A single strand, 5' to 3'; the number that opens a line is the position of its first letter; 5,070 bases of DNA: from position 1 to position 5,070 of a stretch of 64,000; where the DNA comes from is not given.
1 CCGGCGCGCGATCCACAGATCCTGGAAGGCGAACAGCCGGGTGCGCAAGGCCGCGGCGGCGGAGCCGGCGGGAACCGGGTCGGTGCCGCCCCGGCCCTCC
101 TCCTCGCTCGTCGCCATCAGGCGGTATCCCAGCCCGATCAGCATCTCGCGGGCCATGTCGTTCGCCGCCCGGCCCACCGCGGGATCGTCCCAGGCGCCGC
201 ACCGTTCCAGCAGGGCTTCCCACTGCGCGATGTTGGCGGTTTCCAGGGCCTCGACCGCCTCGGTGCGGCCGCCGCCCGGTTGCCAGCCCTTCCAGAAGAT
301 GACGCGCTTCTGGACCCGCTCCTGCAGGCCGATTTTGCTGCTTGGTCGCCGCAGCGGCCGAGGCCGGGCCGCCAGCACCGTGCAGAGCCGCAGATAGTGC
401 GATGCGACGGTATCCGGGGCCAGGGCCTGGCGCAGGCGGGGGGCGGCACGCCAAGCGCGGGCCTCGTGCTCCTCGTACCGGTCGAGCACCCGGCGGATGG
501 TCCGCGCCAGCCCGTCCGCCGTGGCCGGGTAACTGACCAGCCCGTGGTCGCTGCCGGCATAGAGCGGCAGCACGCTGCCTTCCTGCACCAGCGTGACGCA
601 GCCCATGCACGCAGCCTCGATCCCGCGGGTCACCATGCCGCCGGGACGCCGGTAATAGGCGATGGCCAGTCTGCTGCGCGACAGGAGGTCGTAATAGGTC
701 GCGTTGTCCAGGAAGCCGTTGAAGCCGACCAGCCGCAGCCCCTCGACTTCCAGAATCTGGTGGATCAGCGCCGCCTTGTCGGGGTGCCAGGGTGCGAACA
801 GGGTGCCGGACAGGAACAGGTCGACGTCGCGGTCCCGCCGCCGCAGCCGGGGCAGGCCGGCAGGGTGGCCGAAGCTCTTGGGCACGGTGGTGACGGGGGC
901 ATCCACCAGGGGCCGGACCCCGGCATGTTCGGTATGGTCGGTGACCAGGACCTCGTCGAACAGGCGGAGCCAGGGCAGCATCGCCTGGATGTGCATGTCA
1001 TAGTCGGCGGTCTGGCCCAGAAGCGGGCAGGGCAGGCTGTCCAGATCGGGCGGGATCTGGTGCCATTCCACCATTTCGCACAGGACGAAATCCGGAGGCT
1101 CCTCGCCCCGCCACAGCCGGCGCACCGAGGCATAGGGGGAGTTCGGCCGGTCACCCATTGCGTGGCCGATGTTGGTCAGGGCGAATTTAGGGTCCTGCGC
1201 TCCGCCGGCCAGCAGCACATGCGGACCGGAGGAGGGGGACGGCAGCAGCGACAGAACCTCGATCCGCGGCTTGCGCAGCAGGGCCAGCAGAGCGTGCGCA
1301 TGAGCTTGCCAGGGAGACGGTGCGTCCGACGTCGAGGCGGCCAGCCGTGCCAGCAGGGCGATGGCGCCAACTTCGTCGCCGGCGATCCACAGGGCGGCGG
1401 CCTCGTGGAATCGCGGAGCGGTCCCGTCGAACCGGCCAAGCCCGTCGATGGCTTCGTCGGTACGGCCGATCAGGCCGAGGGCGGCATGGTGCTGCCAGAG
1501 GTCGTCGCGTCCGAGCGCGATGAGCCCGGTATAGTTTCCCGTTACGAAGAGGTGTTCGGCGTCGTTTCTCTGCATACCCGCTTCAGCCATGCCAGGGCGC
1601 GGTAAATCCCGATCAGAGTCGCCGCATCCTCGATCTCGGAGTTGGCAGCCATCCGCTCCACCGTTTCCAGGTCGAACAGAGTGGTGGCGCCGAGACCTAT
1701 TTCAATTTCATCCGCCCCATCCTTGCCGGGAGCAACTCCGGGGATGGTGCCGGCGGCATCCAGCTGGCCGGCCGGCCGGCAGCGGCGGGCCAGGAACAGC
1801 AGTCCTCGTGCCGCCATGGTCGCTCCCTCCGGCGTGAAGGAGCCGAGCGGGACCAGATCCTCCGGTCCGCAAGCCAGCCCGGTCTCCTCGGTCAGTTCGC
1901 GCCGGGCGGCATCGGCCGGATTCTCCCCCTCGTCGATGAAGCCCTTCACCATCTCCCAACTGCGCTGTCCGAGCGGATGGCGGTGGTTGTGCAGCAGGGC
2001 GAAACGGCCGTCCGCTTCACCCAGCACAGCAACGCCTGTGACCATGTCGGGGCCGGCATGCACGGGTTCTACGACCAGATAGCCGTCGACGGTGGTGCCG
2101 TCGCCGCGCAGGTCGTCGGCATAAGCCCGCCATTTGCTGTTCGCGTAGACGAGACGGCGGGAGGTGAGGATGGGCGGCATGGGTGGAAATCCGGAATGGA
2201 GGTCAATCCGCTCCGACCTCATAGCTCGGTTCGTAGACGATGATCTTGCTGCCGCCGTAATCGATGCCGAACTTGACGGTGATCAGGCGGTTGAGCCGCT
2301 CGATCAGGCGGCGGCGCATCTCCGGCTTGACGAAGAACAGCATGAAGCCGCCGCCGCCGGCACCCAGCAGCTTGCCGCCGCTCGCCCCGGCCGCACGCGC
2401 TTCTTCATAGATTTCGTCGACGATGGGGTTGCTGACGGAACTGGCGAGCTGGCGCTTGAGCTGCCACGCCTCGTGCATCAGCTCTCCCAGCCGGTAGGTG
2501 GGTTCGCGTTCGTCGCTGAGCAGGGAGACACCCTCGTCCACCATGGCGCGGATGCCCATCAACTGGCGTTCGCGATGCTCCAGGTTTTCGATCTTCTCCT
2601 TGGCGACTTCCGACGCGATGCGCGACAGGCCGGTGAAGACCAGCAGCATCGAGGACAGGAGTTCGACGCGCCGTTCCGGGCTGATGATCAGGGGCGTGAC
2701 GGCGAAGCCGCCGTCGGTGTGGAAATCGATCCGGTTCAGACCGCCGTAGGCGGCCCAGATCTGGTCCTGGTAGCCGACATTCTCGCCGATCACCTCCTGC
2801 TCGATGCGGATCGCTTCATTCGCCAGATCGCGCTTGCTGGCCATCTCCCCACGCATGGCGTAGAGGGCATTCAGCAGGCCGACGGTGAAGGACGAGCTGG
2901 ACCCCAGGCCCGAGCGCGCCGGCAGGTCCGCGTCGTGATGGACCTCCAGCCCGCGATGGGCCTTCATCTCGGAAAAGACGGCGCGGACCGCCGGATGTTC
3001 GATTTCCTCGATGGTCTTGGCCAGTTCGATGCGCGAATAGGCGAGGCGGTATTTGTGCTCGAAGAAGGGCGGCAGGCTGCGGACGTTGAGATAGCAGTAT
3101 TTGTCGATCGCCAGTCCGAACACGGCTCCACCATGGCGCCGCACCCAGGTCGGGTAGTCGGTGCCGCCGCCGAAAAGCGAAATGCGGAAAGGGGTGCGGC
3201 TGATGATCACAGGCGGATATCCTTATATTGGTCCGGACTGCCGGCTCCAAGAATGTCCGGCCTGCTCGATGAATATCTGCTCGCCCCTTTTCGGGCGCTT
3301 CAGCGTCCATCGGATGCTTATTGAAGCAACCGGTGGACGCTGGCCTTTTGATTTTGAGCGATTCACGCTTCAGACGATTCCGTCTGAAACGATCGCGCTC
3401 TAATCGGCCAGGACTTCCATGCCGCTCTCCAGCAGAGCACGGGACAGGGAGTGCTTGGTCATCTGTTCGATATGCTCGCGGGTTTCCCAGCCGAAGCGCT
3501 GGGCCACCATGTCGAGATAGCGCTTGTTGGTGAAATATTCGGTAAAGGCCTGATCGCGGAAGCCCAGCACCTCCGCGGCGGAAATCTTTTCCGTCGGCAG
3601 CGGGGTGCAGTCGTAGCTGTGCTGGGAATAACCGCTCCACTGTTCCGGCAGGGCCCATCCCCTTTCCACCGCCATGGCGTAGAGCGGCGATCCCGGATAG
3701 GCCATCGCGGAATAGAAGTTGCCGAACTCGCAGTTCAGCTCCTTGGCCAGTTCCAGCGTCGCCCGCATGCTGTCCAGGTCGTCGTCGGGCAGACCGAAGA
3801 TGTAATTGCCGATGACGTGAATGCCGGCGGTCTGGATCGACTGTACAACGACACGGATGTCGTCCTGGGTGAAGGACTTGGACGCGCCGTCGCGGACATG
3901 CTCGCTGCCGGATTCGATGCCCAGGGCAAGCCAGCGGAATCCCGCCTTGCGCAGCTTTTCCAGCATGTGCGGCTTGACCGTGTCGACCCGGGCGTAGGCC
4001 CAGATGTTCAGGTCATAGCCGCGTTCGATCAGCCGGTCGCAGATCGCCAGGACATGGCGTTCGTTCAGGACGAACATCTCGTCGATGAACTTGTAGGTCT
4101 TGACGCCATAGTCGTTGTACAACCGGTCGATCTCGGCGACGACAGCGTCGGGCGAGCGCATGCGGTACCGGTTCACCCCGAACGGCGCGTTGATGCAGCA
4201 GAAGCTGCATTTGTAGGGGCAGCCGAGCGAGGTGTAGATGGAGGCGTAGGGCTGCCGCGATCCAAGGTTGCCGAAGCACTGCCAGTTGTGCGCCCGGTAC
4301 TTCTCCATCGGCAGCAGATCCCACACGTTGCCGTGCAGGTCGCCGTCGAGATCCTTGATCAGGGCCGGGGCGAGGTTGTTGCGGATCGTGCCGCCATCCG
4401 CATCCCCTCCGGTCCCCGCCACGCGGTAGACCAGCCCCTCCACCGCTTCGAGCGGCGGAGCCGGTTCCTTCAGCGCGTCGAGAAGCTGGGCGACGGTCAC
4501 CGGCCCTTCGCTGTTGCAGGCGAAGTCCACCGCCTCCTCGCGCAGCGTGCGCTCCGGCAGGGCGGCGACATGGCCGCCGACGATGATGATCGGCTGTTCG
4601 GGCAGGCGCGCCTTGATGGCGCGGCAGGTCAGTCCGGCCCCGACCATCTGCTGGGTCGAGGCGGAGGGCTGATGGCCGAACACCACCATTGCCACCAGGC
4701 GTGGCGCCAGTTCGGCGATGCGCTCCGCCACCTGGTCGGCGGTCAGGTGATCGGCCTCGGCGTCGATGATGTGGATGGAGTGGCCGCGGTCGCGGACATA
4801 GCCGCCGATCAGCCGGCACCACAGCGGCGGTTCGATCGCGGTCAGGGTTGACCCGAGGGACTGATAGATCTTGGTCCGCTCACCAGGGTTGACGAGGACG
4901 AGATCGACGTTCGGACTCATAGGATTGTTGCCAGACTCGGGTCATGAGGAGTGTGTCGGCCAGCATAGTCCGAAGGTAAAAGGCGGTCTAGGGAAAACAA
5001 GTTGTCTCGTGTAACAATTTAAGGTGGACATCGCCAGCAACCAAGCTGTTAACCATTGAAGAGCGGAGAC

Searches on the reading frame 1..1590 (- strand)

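Call 6: search_protein_families(library=pfam, proteins=[window:1-1590:-])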
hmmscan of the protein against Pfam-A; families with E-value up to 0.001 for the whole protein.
window:1-1590:- (530 aa): 1 family
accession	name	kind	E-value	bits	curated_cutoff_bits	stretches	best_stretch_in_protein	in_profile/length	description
PF13524.12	Glyco_trans_1_2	-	2.1e-05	25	25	1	287-387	28-130/144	Glycosyl transferase-like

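Call 7: search_protein_families(library=ncbifam, proteins=[window:1-1590:-])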
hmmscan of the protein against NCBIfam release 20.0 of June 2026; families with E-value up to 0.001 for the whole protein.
window:1-1590:- (530 aa): 0 families

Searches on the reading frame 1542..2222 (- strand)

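Call 6: search_protein_families(library=pfam, proteins=[window:1542-2222:-])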
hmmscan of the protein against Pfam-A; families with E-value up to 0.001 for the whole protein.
window:1542-2222:- (226 aa): 1 family
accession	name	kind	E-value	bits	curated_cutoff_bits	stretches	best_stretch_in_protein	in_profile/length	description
PF00293.34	NUDIX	-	1.7e-13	51.2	21.1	1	63-133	7-73/134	NUDIX domain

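Call 7: search_protein_families(library=ncbifam, proteins=[window:1542-2222:-])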
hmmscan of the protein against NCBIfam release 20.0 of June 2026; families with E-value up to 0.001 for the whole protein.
window:1542-2222:- (226 aa): 11 families
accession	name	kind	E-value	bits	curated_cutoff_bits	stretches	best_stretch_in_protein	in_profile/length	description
NF001938.0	PRK00714.1-5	equivalog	4.7e-07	29.3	116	1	79-116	37-74/172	RNA pyrophosphohydrolase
NF008736.0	PRK11762.1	equivalog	1.4e-06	28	169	1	90-146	77-131/186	ADP compounds hydrolase NudE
NF041652.1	Nud_hyd_Dein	equivalog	8.6e-06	26.1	200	1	62-117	16-73/152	Nudix hydrolase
NF001935.0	PRK00714.1-2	equivalog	7.7e-05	22.3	259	1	84-117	28-61/183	RNA pyrophosphohydrolase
NF001934.0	PRK00714.1-1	equivalog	0.00013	21.5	241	1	84-117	28-61/176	RNA pyrophosphohydrolase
NF006530.0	PRK08999.1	equivalog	0.00017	20.8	245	1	64-117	10-63/315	Nudix family hydrolase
NF006961.0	PRK09438.1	equivalog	0.00021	20.8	103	1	88-118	33-63/151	dihydroneopterin triphosphate diphosphatase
TIGR02705.1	nudix_YtkD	equivalog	0.00029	20.4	154.4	1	64-116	27-74/156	RNA deprotection pyrophosphohydrolase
NF008003.0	PRK10729.1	equivalog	0.00032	20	248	1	89-119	92-122/210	ADP-ribose diphosphatase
NF001937.0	PRK00714.1-4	equivalog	0.00059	19.5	139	1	84-117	28-61/161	RNA pyrophosphohydrolase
TIGR00052.1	TIGR00052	subfamily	0.00088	18.9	79.55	0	78-129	71-120/188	nudix-type nucleoside diphosphatase, YffH/AdpP family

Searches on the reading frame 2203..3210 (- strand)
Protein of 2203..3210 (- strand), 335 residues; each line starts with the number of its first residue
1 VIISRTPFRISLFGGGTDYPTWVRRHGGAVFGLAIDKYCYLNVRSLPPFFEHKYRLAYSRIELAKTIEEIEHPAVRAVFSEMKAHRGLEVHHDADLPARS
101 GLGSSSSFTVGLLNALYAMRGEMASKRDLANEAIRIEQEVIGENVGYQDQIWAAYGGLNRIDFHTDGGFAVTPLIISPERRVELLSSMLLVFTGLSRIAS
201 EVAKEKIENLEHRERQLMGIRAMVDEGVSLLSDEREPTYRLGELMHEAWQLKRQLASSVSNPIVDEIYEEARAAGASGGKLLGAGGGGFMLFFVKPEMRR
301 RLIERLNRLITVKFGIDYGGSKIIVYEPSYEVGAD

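Call 55: search_protein_families(library=ncbifam, proteins=[window:2203-3210:-], max_evalue=0.00001)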
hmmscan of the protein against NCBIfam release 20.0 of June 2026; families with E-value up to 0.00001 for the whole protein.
window:2203-3210:- (335 aa): 10 families
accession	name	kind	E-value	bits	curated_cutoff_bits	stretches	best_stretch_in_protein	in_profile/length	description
NF049969.1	GlMnHpPKinHddA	equivalog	1.6e-39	136.3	600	1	2-308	3-318/338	D-glycero-D-manno-heptose 7-phosphate kinase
NF009948.0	PRK13412.1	equivalog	1.6e-25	89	721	1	86-295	725-936/974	bifunctional fucokinase/fucose-1-phosphate guanylyltransferase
TIGR00549.1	mevalon_kin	equivalog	2e-23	83.3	163.05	1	31-292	20-275/276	mevalonate kinase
NF003006.0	PRK03817.1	equivalog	3.8e-17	62.3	443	1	3-159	3-159/352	galactokinase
NF003036.0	PRK03926.1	equivalog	2.2e-16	59.8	403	1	74-301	59-274/302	mevalonate kinase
TIGR00131.1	gal_kin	equivalog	1.5e-12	47.1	226.65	1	83-157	106-180/388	galactokinase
NF001816.0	PRK00555.1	equivalog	1e-08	34.6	509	0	92-160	96-164/363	galactokinase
NF003705.0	PRK05322.1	equivalog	6.3e-08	31.7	385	0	81-156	106-181/388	galactokinase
NF003472.0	PRK05101.1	equivalog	4.9e-07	29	499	0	75-158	100-183/382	galactokinase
TIGR01920.1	Shik_kin_archae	equivalog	5.5e-06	25.9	126.85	0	73-140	55-122/266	shikimate kinase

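Call 56: search_solved_structures(query=window:2203-3210:-, max_evalue=0.00001)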
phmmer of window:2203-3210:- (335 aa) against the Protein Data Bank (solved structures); distinct sequences matched with E-value up to 0.00001: 14.
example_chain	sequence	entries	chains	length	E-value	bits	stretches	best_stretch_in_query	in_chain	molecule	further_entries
4usm_A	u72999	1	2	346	4.7e-38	134.7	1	2-307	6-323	PUTATIVE SUGAR KINASE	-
4usk_A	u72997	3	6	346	6.4e-38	134.2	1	2-307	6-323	PUTATIVE SUGAR KINASE | SUGAR KINASE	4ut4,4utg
3k85_A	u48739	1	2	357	2.3e-35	125.9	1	2-309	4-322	D-glycero-D-manno-heptose 1-phosphate kinase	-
4n3o_A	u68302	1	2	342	2.5e-31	112.6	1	3-308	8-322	Putative D-glycero-D-manno-heptose 7-phosphate kinase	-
9iip_A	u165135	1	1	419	8.5e-17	64.8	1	86-297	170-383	L-fucokinase/L-fucose-1-P guanylyltransferase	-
5yys_A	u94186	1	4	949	1.1e-15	61.1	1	85-297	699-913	L-fucokinase, L-fucose-1-P guanylyltransferase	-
9iit_A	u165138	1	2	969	1.2e-15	61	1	85-297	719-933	L-fucokinase/L-fucose-1-P guanylyltransferase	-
6mde_A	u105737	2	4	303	8.4e-11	45.1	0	70-158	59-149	Mevalonate kinase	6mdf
4hac_A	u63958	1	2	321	1e-10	44.8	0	70-158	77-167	Mevalonate kinase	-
1vis_A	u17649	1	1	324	1.4e-10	44.4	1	84-308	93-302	Mevalonate kinase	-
1kkh_A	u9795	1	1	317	1.6e-10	44.3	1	84-308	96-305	Mevalonate Kinase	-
8teb_A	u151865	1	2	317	3.3e-08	36.6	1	71-293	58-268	Mevalonate kinase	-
1s4e_A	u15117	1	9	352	5.1e-08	36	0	4-164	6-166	Galactokinase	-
2cz9_A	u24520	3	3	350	7.1e-07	32.2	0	3-313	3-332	Probable galactokinase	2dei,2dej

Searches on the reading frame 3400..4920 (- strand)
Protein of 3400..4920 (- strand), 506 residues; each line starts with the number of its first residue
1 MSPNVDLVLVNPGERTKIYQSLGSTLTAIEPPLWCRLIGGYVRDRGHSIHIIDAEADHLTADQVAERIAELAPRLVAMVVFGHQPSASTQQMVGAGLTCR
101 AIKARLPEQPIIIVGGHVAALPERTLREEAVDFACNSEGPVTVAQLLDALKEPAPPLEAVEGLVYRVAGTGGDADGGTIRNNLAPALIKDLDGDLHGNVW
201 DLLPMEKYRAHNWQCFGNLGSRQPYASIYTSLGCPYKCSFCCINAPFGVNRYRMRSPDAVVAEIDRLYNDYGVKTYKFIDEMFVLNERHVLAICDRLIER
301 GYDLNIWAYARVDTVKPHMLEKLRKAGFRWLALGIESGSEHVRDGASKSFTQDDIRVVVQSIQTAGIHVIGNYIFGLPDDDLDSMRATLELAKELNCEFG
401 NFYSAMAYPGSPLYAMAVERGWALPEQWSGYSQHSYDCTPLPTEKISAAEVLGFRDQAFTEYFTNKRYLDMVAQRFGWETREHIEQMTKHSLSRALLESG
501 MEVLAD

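Call 6: search_protein_families(library=pfam, proteins=[window:3400-4920:-])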
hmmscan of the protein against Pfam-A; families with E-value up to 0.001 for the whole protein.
window:3400-4920:- (506 aa): 2 families
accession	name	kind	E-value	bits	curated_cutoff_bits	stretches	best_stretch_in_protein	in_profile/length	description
PF02310.24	B12-binding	-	5.4e-16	59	32.1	1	23-146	5-120/121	B12 binding domain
PF04055.27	Radical_SAM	-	6e-16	59.5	29.5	1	229-392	2-166/166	Radical SAM superfamily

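Call 7: search_protein_families(library=ncbifam, proteins=[window:3400-4920:-])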
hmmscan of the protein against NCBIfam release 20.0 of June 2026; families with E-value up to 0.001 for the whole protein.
window:3400-4920:- (506 aa): 28 families (the best 25 are shown)
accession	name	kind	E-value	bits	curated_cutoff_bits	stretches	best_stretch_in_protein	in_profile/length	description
TIGR03471.1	HpnJ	equivalog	1.1e-48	166.3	577.6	1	50-469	48-439/472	hopanoid biosynthesis associated radical SAM protein HpnJ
TIGR02026.1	BchE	equivalog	1e-43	149.9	481.35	1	19-479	9-444/497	magnesium-protoporphyrin IX monomethyl ester anaerobic oxidative cyclase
NF050148.1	rSAM_ApyD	equivalog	1.3e-33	116.3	750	1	100-392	95-363/645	RiPP biosynthesis radical SAM protein ApyD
TIGR04072.2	rSAM_ladder_B12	equivalog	7.7e-32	110.5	360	2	226-424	181-379/443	lipid biosynthesis B12-binding/radical SAM protein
TIGR04295.1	B12_rSAM_oligo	hypoth_equivalog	7.2e-28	97.4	400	1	41-417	34-384/422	TIGR04295 family B12-binding domain-containing radical SAM protein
NF038361.1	rSAM_Sden_1168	equivalog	6e-26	91.1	575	1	102-423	164-479/560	Sden_1168 family B12-binding radical SAM P-methyltransferase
TIGR04479.1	bcpD_PhpK_rSAM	subfamily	7.4e-26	90.6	600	1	213-399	230-413/504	PhpK family radical SAM P-methyltransferase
NF033070.1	rSAM_AprD4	equivalog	9.1e-25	87.4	500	1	187-428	162-401/456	AprD4 family radical SAM diol-dehydratase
TIGR04385.1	B12_rSAM_cofa1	equivalog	1.7e-24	86.9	450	1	36-391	24-360/438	B12 lower ligand biosynthesis radical SAM protein BzaD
TIGR04014.1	B12_SAM_MJ_0865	equivalog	3.1e-24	85.6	360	1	227-419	162-360/434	methyl-coenzyme M reductase glutamine C-methyltransferase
TIGR03975.1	rSAM_ocin_1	subfamily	1.5e-20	73.3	281.85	1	62-393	118-428/606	RiPP maturation radical SAM C-methyltransferase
TIGR04367.1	HpnR_B12_rSAM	equivalog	3.4e-20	72.1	650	1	32-411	22-367/490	hopanoid C-3 methylase HpnR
TIGR04013.1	B12_SAM_MJ_1487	hypoth_equivalog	3.3e-18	65.7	251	2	313-416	250-356/382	TIGR04013 family B12-binding domain/radical SAM domain-containing protein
NF045585.1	rSAM_slr0320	equivalog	3.2e-17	62.2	775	1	219-401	229-415/511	photosystem II high light acclimation radical SAM protein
TIGR04428.1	B12_rSAM_trp_MT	equivalog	1.1e-14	53.8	500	1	105-403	92-406/558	tryptophan 2-C-methyltransferase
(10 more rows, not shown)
